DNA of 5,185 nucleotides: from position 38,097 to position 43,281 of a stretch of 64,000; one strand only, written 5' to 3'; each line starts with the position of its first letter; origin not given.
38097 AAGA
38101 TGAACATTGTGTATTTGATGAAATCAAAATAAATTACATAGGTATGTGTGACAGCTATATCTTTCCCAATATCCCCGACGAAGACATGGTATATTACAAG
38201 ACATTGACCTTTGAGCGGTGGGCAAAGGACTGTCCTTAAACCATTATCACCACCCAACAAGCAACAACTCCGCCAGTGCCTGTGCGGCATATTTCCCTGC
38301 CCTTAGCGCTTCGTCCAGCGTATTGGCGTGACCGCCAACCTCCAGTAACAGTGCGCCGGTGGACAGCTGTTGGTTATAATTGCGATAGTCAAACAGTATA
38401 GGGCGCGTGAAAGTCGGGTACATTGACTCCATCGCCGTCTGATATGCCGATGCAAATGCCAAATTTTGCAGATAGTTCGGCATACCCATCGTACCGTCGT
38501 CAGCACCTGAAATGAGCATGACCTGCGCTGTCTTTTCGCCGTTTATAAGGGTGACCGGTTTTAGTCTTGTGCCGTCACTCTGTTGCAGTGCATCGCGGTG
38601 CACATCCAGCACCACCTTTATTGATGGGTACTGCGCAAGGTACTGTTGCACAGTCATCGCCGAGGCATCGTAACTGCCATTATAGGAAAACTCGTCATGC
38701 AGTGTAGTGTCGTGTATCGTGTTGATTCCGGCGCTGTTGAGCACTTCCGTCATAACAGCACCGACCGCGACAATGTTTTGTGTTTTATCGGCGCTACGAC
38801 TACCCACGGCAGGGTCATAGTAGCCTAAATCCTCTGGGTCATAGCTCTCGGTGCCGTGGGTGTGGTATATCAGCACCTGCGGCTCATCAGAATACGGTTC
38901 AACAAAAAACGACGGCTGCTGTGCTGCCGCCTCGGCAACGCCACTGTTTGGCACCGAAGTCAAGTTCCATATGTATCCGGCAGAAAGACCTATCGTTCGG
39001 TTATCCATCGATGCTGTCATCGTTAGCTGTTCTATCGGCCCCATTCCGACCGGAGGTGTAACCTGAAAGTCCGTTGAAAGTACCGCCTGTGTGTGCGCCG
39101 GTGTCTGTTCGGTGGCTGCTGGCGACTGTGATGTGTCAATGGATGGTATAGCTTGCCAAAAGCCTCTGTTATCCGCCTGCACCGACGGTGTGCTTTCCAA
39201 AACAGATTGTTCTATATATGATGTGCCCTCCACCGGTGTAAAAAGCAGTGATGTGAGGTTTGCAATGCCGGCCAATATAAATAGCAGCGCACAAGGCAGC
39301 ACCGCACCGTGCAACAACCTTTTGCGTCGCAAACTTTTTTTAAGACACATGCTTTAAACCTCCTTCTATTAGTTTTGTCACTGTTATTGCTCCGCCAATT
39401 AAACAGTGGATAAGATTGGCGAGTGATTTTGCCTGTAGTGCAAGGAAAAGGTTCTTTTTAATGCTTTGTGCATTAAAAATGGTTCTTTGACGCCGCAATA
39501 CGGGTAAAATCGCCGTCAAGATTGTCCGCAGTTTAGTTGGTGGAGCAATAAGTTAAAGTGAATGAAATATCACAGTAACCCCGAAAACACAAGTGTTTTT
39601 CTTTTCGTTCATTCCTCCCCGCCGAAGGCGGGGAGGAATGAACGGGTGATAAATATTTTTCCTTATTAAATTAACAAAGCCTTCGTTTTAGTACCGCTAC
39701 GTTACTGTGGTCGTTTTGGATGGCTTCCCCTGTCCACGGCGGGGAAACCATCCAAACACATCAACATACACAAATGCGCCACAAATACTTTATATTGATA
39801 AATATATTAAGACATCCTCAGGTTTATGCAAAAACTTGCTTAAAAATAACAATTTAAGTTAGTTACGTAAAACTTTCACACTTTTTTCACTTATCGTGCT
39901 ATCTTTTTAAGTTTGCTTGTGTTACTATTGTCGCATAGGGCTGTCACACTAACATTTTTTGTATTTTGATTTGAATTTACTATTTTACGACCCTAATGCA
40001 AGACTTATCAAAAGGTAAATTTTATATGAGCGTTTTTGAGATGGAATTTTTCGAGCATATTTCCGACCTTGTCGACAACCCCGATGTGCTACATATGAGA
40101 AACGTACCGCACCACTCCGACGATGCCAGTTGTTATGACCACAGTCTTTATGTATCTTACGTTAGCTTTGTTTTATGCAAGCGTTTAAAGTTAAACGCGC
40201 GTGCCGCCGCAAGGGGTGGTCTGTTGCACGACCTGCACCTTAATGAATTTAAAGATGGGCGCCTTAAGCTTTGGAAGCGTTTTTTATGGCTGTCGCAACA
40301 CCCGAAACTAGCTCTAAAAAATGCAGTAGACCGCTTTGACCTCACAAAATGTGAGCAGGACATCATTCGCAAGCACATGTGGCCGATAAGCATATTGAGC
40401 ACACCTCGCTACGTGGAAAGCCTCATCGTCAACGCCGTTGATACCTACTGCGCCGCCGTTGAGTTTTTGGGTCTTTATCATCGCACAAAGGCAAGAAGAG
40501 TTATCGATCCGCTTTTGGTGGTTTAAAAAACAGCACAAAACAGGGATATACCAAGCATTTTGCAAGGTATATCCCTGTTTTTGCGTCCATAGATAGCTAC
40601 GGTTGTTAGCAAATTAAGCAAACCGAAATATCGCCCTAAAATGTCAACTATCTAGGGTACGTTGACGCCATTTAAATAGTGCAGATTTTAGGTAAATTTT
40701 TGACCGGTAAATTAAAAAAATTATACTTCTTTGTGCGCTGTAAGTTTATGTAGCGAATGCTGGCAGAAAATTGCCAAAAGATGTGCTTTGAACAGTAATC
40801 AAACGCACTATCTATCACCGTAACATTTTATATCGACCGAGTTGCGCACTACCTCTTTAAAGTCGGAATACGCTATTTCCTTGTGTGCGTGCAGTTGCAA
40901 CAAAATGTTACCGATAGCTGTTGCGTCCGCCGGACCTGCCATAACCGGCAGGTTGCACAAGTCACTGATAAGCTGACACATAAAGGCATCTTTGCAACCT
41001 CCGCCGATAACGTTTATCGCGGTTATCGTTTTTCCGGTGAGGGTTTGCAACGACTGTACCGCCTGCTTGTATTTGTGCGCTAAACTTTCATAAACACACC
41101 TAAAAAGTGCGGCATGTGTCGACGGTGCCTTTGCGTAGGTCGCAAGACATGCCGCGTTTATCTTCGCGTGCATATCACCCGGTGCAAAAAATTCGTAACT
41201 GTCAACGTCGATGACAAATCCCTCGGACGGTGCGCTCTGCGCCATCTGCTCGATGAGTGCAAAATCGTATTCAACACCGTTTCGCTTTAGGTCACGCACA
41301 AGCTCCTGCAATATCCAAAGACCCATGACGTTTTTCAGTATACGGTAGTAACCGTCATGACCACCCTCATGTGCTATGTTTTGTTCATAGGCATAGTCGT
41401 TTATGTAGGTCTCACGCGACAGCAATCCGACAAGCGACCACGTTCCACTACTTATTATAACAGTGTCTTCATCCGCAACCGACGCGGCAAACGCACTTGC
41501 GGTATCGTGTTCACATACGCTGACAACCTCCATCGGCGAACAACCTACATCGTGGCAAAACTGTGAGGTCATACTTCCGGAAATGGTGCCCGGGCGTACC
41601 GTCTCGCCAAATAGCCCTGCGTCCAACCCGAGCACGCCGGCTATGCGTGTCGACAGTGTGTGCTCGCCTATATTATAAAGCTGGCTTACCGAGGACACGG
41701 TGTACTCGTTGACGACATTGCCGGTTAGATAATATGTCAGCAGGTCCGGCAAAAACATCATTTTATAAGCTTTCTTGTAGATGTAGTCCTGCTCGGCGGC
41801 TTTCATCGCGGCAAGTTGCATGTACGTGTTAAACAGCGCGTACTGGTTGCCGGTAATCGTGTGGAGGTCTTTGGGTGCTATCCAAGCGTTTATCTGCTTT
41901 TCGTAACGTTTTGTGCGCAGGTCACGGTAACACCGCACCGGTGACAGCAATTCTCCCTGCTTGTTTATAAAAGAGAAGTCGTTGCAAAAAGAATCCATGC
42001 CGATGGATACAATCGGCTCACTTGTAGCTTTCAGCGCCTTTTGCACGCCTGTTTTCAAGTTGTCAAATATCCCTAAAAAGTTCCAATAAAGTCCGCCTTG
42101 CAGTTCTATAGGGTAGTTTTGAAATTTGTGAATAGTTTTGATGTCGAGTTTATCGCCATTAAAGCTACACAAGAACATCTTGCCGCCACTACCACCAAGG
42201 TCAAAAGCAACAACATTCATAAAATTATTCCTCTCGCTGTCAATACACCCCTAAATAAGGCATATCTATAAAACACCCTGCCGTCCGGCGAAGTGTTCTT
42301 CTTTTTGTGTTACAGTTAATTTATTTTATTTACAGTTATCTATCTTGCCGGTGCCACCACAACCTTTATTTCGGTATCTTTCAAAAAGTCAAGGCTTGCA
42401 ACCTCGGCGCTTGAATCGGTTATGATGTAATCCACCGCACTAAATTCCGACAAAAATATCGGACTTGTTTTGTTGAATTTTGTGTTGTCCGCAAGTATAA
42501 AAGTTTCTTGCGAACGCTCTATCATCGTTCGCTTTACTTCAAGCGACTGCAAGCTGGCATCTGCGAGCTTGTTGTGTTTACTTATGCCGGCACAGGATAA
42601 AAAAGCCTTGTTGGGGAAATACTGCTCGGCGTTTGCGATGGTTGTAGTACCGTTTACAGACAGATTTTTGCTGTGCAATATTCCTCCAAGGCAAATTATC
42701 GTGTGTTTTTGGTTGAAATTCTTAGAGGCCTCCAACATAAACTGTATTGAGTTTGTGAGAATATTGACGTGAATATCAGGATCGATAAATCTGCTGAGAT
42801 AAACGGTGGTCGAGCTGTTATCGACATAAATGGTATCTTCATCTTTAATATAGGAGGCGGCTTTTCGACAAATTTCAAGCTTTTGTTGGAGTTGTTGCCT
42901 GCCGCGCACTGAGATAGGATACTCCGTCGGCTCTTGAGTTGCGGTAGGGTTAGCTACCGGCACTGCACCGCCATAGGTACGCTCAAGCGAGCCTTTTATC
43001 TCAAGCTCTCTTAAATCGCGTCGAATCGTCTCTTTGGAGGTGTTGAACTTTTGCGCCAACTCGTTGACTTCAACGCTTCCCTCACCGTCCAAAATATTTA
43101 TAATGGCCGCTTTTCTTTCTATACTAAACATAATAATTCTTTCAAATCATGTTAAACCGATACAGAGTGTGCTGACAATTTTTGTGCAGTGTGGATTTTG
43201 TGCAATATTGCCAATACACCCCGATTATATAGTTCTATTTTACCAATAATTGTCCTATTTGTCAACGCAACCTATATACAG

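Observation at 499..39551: Dense MITE-like family (family A): TIR-bounded palindromic elements of ~157-219 bp with TA flanks, at least 7 copies in 40 kb and no transposase in the window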

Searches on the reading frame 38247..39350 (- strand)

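Call 31: search_protein_families(library=pfam, max_evalue=0.01, proteins=[window:38247-39350:-])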
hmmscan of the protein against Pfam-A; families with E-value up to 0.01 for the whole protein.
window:38247-39350:- (367 aa): 1 family
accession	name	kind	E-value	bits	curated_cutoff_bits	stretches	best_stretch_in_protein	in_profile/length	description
PF07454.18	SpoIIP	-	5.6e-65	220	24.4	1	152-360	76-269/269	Stage II sporulation protein P (SpoIIP)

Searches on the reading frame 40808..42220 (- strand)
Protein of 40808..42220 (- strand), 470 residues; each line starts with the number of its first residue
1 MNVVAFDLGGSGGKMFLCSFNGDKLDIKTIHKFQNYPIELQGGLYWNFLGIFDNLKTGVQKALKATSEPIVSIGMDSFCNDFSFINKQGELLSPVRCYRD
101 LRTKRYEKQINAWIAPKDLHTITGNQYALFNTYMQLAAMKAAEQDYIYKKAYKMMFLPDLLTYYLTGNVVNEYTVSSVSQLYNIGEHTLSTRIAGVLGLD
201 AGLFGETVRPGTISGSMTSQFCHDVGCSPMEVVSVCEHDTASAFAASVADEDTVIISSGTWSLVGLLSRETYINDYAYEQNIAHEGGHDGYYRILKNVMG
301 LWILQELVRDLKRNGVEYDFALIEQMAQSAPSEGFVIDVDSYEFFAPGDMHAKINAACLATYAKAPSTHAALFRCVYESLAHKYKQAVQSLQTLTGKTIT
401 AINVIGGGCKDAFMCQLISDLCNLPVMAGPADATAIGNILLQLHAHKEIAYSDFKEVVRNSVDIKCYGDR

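Call 95: search_protein_families(library=pfam, max_evalue=0.00001, proteins=[window:40808-42220:-])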
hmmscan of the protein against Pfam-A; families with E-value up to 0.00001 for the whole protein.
window:40808-42220:- (470 aa): 2 families
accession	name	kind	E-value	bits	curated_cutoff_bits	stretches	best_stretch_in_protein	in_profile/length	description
PF02782.22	FGGY_C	-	3.5e-33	115.5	27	1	255-445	2-197/198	FGGY family of carbohydrate kinases, C-terminal domain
PF00370.27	FGGY_N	-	2.6e-22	80.1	28.8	1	3-243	2-242/245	FGGY family of carbohydrate kinases, N-terminal domain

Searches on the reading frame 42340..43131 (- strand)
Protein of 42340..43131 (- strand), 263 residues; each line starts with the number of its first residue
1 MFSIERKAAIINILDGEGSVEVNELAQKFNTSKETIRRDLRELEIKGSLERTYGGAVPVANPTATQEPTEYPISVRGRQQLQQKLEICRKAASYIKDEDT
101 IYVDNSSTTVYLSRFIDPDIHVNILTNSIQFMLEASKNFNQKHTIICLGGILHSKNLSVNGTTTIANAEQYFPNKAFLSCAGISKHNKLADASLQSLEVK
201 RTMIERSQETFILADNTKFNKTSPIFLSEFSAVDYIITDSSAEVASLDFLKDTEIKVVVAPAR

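Call 96: search_protein_families(library=pfam, max_evalue=0.00001, proteins=[window:42340-43131:-])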
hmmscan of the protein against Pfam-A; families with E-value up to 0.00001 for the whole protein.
window:42340-43131:- (263 aa): 3 families
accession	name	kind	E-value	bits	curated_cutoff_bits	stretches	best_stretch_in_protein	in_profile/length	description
PF00455.28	DeoRC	-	2.2e-38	132.1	31.8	1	80-240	2-160/160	DeoR C terminal sensor domain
PF08220.18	HTH_DeoR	-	2.1e-17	63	21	1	6-57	1-52/57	DeoR-like helix-turn-helix domain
PF08279.18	HTH_11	-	8.9e-07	29.1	25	1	6-47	1-43/55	HTH domain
